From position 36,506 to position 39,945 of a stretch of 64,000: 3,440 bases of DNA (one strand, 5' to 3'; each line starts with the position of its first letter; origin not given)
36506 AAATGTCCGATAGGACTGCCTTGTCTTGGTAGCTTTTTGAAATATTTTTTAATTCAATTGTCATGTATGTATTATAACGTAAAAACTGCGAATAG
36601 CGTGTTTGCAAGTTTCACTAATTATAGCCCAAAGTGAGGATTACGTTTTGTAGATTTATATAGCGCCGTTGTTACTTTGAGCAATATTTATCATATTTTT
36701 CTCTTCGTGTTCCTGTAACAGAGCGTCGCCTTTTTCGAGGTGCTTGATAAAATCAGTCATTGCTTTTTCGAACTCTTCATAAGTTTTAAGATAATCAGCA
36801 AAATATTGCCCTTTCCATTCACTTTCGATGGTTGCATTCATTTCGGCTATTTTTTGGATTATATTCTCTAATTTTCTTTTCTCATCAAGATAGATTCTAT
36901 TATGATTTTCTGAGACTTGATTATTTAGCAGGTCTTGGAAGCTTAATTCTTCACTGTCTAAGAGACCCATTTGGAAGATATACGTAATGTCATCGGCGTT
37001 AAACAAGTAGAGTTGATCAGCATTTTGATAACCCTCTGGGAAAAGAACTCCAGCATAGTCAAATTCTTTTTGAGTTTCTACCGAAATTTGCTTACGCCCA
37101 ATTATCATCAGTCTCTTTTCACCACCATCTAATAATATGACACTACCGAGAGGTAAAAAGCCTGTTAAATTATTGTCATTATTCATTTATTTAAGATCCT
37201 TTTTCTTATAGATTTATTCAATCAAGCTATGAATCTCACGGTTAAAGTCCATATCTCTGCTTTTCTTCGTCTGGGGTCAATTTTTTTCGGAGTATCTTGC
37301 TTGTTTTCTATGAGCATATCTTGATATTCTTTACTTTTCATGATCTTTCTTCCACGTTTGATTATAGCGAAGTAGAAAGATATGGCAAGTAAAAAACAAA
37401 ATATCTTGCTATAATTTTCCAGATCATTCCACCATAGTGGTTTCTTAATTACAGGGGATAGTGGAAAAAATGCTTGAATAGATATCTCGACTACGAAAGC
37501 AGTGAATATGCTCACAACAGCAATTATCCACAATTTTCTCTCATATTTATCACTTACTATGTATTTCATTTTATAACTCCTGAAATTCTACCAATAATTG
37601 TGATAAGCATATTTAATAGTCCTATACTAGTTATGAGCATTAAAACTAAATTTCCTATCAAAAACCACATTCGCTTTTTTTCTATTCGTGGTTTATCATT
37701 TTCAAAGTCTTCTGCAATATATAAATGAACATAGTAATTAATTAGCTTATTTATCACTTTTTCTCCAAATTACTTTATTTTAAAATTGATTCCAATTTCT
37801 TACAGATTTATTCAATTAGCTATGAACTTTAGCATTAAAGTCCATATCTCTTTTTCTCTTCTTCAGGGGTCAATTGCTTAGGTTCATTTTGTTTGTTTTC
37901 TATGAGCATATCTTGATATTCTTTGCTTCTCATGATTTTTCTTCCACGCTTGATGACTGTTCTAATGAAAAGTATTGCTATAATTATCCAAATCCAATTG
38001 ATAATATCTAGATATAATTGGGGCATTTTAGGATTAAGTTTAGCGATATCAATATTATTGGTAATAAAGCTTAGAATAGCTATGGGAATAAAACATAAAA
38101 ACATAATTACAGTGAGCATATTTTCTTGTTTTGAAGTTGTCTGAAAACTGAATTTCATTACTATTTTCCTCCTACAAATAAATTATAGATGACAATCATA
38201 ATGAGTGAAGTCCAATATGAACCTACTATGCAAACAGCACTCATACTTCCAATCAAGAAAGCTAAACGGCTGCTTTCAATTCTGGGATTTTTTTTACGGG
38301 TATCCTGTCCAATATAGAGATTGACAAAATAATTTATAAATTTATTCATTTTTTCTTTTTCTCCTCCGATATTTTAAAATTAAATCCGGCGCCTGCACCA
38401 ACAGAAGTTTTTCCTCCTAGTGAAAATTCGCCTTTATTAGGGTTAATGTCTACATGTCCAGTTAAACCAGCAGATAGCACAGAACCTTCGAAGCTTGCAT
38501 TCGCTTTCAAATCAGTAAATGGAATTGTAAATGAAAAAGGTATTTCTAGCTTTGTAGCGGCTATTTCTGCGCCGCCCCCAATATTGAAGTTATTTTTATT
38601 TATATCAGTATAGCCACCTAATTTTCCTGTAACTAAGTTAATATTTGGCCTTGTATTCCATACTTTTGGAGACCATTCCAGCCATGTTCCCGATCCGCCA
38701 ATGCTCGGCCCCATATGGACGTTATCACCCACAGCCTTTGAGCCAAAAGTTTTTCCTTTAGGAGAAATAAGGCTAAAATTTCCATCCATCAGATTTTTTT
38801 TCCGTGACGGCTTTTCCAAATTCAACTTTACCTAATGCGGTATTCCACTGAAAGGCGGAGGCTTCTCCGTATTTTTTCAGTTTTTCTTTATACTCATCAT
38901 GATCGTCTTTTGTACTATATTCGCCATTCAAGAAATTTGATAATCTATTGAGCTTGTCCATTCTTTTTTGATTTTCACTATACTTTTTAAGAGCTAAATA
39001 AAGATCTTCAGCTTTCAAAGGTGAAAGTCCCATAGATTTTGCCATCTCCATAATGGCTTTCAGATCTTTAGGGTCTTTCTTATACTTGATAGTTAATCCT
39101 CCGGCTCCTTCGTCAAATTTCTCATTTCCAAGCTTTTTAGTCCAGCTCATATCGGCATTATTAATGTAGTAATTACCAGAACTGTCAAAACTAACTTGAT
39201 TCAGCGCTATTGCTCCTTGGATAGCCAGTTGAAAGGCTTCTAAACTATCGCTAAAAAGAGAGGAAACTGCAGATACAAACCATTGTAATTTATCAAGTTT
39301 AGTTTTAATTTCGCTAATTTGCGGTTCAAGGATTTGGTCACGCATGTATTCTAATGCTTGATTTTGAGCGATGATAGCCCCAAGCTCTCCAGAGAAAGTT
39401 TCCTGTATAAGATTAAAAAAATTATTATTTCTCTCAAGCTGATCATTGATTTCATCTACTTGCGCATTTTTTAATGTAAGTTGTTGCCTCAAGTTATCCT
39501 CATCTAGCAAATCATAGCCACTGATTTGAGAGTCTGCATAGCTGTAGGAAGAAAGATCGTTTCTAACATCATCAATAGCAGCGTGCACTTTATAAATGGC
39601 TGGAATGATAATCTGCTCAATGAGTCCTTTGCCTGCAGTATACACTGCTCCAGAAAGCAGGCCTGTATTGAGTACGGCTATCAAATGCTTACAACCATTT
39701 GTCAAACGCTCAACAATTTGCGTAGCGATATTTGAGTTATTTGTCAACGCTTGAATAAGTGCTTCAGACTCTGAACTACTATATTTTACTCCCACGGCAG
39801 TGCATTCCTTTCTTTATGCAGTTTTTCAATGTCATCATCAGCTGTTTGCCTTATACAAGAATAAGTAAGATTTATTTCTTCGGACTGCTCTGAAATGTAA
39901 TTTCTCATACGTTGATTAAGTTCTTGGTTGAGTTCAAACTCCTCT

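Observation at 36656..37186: DUF4176 domain fused to a WXG100-like helical hairpin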

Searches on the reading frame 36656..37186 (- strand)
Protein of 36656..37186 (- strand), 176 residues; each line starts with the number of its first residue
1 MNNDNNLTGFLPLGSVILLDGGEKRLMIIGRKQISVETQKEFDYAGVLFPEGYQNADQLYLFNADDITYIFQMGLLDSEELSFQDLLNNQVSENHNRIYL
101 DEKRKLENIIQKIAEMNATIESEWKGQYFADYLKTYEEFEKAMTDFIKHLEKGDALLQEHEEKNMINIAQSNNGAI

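Call 3: search_protein_families(library=pfam, proteins=[window:36656-37186:-], max_evalue=1)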
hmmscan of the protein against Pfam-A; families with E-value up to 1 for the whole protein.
window:36656-37186:- (176 aa): 4 families
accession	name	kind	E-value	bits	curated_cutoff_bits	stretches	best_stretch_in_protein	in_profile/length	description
PF13780.11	DUF4176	-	1.4e-24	86.4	25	1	10-83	1-74/74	Domain of unknown function (DUF4176)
PF06013.18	WXG100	-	7.5e-05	23.4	27.3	1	100-152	17-69/86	Proteins of 100 residues with WXG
PF22872.1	DUF7018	-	0.014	16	27.8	1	97-167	30-99/116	Domain of unknown function (DUF7018)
PF25596.1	CPSase_L_D1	-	0.1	12.9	27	1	23-48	2-27/118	Carbamoyl phosphate synthase preATP-grasp domain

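Call 4: search_protein_families(library=ncbifam, proteins=[window:36656-37186:-], max_evalue=1)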
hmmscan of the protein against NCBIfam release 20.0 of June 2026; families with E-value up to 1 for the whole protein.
window:36656-37186:- (176 aa): 1 family
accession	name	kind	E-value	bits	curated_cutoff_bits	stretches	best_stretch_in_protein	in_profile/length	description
TIGR03930.1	WXG100_ESAT6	subfamily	3.8e-05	23.8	44.85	1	100-154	17-71/90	WXG100 family type VII secretion target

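Call 5: find_homologous_proteins(query=window:36656-37186:-, max_evalue=0.001)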
Query window:36656-37186:- (176 aa): 5 proteins with E <= 0.001 among 29 candidates.
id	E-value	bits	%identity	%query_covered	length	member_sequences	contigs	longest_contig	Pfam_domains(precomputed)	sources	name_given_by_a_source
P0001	1.8e-109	381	100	100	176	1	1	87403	PF13780.12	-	-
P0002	1.5e-65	238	67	93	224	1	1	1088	PF06013.19,PF13780.12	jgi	jgi:hypothetical protein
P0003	3.0e-53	198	58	91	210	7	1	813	PF13780.12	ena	-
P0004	7.1e-36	141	65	60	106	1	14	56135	PF13780.12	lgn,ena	-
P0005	9.6e-9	53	46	49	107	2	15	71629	PF13780.12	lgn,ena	-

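Call 9: find_related_loci(query=P0001, collection=genome_contigs, flank=8000)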
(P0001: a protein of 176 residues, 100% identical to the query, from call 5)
Query P0001 (176 aa) in genome_contigs; peptide patterns used: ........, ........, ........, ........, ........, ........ (x = any residue, [..] = any of these).
33 stretches matched a pattern, but none encodes a relative of the query by tblastn (E <= 1e-3).

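Call 21: search_solved_structures(query=P0001, max_evalue=10, show_alignments=3)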
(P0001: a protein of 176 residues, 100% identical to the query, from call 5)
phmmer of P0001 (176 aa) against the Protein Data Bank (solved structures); distinct sequences matched with E-value up to 10: 3.
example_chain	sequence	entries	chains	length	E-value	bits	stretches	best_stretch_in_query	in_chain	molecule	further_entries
9dcs_A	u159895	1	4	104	4.6e-08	36.2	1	9-90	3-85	DUF4176 domain-containing protein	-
12fa_A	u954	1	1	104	0.00037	23.5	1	96-147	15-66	ESAT-6-like protein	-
9rqu_AAA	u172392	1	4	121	0.53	13.2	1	101-165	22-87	REM1.1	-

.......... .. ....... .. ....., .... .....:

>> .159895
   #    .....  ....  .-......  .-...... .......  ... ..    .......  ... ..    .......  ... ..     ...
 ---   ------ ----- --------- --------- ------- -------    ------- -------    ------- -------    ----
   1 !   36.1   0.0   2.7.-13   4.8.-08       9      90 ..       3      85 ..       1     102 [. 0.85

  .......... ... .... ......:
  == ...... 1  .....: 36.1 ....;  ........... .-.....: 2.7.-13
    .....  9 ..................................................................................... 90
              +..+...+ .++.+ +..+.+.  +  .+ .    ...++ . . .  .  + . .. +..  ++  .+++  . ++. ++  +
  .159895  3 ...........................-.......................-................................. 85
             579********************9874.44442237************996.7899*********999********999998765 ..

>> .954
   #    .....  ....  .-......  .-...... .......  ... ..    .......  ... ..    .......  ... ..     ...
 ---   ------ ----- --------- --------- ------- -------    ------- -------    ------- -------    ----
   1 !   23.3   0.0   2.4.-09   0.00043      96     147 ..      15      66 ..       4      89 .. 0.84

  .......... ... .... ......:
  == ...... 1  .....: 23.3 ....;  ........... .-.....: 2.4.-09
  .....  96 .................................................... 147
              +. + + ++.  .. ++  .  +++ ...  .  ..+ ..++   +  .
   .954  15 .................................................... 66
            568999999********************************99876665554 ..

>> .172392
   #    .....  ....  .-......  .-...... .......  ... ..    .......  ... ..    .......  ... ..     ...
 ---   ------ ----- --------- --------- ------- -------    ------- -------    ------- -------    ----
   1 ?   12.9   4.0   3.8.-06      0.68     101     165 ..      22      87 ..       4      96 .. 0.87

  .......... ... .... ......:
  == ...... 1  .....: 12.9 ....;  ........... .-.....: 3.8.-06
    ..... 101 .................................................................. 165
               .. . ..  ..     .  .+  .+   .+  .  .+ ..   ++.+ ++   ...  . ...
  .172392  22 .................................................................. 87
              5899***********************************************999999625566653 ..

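Call 24: search_protein_representatives(alignment_id=A1)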
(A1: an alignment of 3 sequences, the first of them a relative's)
Query: 3 sequences, 208 profile positions. Proteins with E-value up to 0.001 (for the whole library): 1805; up to 1e-10: 475; up to 1e-30: 6. The best 150 are listed.
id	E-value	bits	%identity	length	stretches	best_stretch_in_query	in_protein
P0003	2.5e-110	383.3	-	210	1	1-208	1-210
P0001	5.4e-97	339.7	-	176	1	3-177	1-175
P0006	8.3e-35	136.6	-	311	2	9-81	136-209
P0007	1.6e-34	135.6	-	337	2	10-83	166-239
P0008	1.1e-32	129.6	-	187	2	2-87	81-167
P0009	2.1e-31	125.5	-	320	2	10-81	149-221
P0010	1.4e-28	116.2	-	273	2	10-92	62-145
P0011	4.6e-28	114.6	-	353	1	92-206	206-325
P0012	6.4e-27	110.8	-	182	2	7-91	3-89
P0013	4.4e-25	104.8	-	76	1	6-78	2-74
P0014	6.4e-25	104.3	-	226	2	10-89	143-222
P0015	8.8e-25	103.8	-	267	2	7-96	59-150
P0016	1.2e-23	100.1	-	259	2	11-87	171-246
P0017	3.8e-23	98.5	-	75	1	3-72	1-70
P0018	5.9e-23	97.9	-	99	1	10-102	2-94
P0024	2.2e-20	89.5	-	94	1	117-207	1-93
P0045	1.1e-17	80.7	-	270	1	95-165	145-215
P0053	2.7e-17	79.4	-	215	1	91-167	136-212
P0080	5.8e-16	75.0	-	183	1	10-94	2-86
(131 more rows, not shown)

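Call 27: search_protein_families(library=pfam, proteins=[P0002, P0003, P0011, P0045, P0053, P0024, P0080], max_evalue=0.1)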
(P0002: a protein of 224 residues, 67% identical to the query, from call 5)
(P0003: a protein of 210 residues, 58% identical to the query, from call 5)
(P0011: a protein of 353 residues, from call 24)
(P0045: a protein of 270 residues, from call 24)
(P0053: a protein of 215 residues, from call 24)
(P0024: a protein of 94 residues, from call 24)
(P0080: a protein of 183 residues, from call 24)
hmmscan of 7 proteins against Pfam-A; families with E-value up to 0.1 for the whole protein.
P0002 (224 aa): 3 families
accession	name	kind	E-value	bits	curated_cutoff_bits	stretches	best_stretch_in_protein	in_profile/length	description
PF13780.11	DUF4176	-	5.7e-25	87.6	25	1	16-89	1-74/74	Domain of unknown function (DUF4176)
PF06013.18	WXG100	-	5.5e-07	30.2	27.3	1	95-156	7-68/86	Proteins of 100 residues with WXG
PF20669.3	Exo70_N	-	0.0057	17.3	23.9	1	88-165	17-76/83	Exocyst complex component Exo70 N-terminal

P0003 (210 aa): 4 families
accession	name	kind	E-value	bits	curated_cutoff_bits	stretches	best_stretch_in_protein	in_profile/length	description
PF13780.11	DUF4176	-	1.8e-24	86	25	1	12-85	1-74/74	Domain of unknown function (DUF4176)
PF06013.18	WXG100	-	5.3e-05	23.8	27.3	1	102-160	18-76/86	Proteins of 100 residues with WXG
PF08822.17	DUF1804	-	0.048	14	29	0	159-203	13-57/164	Protein of unknown function (DUF1804)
PF09403.15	FadA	-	0.079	13.9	28.5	0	86-156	23-94/99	Adhesion protein FadA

P0011 (353 aa): 2 families
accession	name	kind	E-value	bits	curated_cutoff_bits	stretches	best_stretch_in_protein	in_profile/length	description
PF06013.18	WXG100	-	0.0009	19.9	27.3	1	214-273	16-75/86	Proteins of 100 residues with WXG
PF12652.12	CotJB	-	0.046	14.4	29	0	212-243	18-49/76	CotJB protein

P0045 (270 aa): 3 families
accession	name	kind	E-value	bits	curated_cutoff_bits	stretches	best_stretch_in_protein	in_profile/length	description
PF06013.18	WXG100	-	5.5e-06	27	27.3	1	152-210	18-76/86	Proteins of 100 residues with WXG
PF12652.12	CotJB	-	0.016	15.9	29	1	180-216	17-53/76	CotJB protein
PF13530.11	SCP2_2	-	0.054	14.5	23.2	1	64-118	25-72/105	Sterol carrier protein domain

P0053 (215 aa): 3 families
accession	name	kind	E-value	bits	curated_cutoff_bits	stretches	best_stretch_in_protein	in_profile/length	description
PF13234.12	MTR4_beta-barrel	-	0.00097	19.9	26.4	1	145-214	115-192/203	Mtr4-like, beta-barrel domain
PF06013.18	WXG100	-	0.0019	18.8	27.3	1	143-198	14-69/86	Proteins of 100 residues with WXG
PF18371.6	FAD_SOX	-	0.06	14.1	26.5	0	129-187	30-89/104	Flavin adenine dinucleotide (FAD)-dependent sulfhydryl oxidase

P0024 (94 aa): 2 families
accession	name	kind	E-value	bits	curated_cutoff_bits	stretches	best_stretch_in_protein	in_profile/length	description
PF06013.18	WXG100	-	0.029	15.1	27.3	1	5-36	37-68/86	Proteins of 100 residues with WXG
PF05010.19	TACC_C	-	0.074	13.2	29.9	1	16-76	69-129/201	Transforming acidic coiled-coil-containing protein (TACC), C-terminal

P0080 (183 aa): 2 families
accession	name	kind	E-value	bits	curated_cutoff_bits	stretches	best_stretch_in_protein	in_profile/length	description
PF13780.11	DUF4176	-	9.8e-25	86.9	25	1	4-77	1-74/74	Domain of unknown function (DUF4176)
PF01434.24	Peptidase_M41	-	0.018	15.4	29.9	1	70-129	117-178/191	Peptidase family M41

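Call 29: predict_structure(alignment_id=A1)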
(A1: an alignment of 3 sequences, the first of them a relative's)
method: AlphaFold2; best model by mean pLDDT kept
length: 176 residues; sequences in the alignment: 3
mean_pLDDT: 47.0   pTM: 0.25
mean pLDDT of the five models: 47.0, 44.2, 43.7, 41.4, 40.3
residues with pLDDT >= 90: 0; 70-90: 2; 50-70: 56; < 50: 118
segments of 3 or more residues with pLDDT < 50: 1-9, 11-17, 19-24, 48-127, 168-176
pLDDT, mean of each block of 10 residues (from residue 1): 39 46 50 52 50 38 39 34 39 39 42 42 49 58 64 64 56 43
secondary structure, 60 per line:
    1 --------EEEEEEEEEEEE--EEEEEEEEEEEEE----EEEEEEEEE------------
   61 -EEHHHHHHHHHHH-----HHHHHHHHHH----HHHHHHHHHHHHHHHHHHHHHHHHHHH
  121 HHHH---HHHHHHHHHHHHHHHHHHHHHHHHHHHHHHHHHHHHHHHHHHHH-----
elements in order: E9-20 E23-35 E40-48 H64-74 H80-89 H94-124 H128-171

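Call 36: find_encoding_contigs(protein=P0002, flank=8000, max_places=4)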
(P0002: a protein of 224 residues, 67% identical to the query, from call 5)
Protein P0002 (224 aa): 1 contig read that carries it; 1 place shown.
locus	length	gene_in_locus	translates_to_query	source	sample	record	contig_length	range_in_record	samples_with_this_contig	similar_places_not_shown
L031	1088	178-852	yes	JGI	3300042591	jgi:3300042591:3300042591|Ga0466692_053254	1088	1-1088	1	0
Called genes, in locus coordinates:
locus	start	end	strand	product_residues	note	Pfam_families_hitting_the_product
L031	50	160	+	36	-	-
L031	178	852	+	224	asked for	PF13780:DUF4176, PF06013:WXG100 (weak)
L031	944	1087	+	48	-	?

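Call 37: find_encoding_contigs(protein=P0003, flank=8000, max_places=4)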
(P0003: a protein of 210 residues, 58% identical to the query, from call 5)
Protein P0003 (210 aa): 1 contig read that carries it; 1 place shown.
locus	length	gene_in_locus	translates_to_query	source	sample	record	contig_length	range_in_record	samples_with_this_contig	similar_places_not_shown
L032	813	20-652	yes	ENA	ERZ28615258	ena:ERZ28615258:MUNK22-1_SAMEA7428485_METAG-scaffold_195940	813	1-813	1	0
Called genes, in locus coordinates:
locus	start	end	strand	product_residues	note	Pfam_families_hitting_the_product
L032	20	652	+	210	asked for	PF13780:DUF4176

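Call 38: find_encoding_contigs(protein=P0045, flank=8000, max_places=4)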
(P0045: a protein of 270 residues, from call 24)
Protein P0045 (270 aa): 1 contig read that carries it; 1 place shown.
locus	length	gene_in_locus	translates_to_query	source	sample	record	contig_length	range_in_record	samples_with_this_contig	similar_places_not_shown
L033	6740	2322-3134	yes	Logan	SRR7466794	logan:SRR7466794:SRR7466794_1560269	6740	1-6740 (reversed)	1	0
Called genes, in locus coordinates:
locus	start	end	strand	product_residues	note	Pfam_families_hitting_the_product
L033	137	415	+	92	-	-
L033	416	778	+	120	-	-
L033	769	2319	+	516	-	PF14436:EndoU_bacteria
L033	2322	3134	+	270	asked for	PF06013:WXG100 (weak)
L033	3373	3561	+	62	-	-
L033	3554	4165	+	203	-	PF02661:Fic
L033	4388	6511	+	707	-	PF13155:Toprim_2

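Call 40: find_encoding_contigs(protein=P0053, flank=8000, max_places=4)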
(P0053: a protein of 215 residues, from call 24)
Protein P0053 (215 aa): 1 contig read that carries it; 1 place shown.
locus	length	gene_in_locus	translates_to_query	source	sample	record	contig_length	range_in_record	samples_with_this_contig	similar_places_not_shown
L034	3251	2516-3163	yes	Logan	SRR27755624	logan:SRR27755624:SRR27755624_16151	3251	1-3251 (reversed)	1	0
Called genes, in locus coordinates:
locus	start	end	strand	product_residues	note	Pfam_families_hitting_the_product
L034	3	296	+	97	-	?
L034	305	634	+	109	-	-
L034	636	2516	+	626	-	-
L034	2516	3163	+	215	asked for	-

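Call 51: find_encoding_contigs(protein=P0004, flank=9000, max_places=5)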
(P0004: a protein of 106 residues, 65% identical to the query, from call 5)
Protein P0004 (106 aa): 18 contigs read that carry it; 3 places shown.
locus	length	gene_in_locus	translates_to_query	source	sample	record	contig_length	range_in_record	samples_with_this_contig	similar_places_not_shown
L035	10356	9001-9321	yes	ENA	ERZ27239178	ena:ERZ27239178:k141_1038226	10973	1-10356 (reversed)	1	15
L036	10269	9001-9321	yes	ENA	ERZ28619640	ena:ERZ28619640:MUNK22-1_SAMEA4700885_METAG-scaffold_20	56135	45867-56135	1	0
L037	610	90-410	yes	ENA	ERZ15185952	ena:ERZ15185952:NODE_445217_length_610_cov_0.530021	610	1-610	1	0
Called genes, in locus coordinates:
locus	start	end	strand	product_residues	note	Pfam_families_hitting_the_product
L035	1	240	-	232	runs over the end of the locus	-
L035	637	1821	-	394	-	PF14657:Arm-DNA-bind_4, PF13102:Phage_int_SAM_5 (weak), PF00589:Phage_integrase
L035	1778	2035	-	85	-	PF11372:DUF3173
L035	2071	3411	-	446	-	PF01719:Rep_OBD, PF00910:RNA_helicase (weak)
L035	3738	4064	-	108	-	-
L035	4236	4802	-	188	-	-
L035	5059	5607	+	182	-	PF01381:HTH_3, PF12844:HTH_19, PF13443:HTH_26, PF13560:HTH_31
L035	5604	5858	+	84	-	-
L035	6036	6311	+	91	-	-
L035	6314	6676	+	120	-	-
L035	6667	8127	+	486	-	-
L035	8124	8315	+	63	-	-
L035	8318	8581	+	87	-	-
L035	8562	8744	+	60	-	-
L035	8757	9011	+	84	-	-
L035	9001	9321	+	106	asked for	PF13780:DUF4176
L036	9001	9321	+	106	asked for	PF13780:DUF4176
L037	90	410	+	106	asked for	PF13780:DUF4176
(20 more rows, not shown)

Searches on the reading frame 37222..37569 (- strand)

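Call 3: search_protein_families(library=pfam, proteins=[window:37222-37569:-], max_evalue=1)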
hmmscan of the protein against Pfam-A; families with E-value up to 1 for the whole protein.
window:37222-37569:- (115 aa): 2 families
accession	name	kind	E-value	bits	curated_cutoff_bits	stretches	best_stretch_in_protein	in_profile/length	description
PF21728.3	PADR1_N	-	0.016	16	25.7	1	75-99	24-48/60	PADR1, N-terminal helical domain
PF24090.1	DUF7375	-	0.027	15.2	27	1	49-88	48-87/118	Family of unknown function (DUF7375)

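Call 4: search_protein_families(library=ncbifam, proteins=[window:37222-37569:-], max_evalue=1)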
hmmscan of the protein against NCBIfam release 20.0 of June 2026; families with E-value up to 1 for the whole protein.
window:37222-37569:- (115 aa): 0 families

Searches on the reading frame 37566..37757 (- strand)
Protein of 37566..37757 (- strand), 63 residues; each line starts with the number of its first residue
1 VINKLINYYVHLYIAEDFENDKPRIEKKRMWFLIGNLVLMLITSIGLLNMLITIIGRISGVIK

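Call 3: search_protein_families(library=pfam, proteins=[window:37566-37757:-], max_evalue=1)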
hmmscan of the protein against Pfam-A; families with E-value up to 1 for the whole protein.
window:37566-37757:- (63 aa): 2 families
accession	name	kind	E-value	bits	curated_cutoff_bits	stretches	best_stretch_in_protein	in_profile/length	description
PF11357.14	Spy1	-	0.0047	17.7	25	1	5-38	52-85/131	Cell cycle regulatory protein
PF04790.18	Sarcoglycan_1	-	0.5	10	32.5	1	25-56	4-35/259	Sarcoglycan complex subunit protein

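Call 4: search_protein_families(library=ncbifam, proteins=[window:37566-37757:-], max_evalue=1)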
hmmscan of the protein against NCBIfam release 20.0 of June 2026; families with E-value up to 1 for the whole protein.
window:37566-37757:- (63 aa): 0 families

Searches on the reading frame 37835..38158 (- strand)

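Call 3: search_protein_families(library=pfam, proteins=[window:37835-38158:-], max_evalue=1)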
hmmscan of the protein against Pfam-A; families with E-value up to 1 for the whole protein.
window:37835-38158:- (107 aa): 2 families
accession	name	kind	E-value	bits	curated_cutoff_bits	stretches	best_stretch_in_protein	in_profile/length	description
PF20664.2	DUF6814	-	0.02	15.6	25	0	55-86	10-41/71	Family of unknown function (DUF6814)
PF12326.13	EOS1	-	0.12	12.7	23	1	4-34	127-157/163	N-glycosylation protein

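Call 4: search_protein_families(library=ncbifam, proteins=[window:37835-38158:-], max_evalue=1)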
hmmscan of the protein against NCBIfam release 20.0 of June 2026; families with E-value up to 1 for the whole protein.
window:37835-38158:- (107 aa): 1 family
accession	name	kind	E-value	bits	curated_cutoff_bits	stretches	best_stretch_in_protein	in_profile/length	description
NF033860.0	Wzy_O6_O28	subfamily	0.012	14.5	75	1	9-77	37-105/385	oligosaccharide repeat unit polymerase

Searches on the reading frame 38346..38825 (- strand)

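Call 3: search_protein_families(library=pfam, proteins=[window:38346-38825:-], max_evalue=1)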
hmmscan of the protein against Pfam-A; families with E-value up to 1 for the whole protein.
window:38346-38825:- (159 aa): 1 family
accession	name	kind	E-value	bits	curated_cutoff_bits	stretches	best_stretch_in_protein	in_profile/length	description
PF03797.25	Autotransporter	-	0.065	13.4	26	1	33-129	37-130/255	Autotransporter beta-domain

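Call 4: search_protein_families(library=ncbifam, proteins=[window:38346-38825:-], max_evalue=1)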
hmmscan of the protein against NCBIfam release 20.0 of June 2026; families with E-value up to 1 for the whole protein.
window:38346-38825:- (159 aa): 2 families
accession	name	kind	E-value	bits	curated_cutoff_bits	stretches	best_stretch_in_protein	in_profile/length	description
NF007988.0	PRK10716.1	equivalog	0.038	12.6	585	1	61-116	134-184/435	long-chain fatty acid transporter FadL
NF002521.0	PRK01911.1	equivalog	0.1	12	309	1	27-80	56-110/292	NAD kinase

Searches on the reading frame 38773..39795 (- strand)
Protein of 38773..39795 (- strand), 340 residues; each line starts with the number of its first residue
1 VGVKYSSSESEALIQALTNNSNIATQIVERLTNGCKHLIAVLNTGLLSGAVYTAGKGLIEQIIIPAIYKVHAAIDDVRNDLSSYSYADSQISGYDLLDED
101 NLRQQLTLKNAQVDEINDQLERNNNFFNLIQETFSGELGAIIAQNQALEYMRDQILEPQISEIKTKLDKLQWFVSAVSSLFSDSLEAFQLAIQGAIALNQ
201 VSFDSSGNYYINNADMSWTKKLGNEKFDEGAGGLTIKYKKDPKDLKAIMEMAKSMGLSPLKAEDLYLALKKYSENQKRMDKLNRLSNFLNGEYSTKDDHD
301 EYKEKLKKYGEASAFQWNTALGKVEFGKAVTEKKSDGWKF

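Call 3: search_protein_families(library=pfam, proteins=[window:38773-39795:-], max_evalue=1)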
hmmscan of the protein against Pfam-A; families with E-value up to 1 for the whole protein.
window:38773-39795:- (340 aa): 1 family
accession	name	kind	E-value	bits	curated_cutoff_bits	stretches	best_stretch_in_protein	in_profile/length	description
PF25190.1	Tad5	-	0.069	13.7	27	1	244-319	39-117/123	Type I Thoeris inhibitor Tad5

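Call 4: search_protein_families(library=ncbifam, proteins=[window:38773-39795:-], max_evalue=1)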
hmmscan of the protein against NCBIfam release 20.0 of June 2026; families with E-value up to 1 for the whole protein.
window:38773-39795:- (340 aa): 1 family
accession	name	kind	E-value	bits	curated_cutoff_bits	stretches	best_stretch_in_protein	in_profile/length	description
TIGR01149.1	mtrG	equivalog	0.25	11.3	50.65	0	271-295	13-37/70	tetrahydromethanopterin S-methyltransferase subunit MtrG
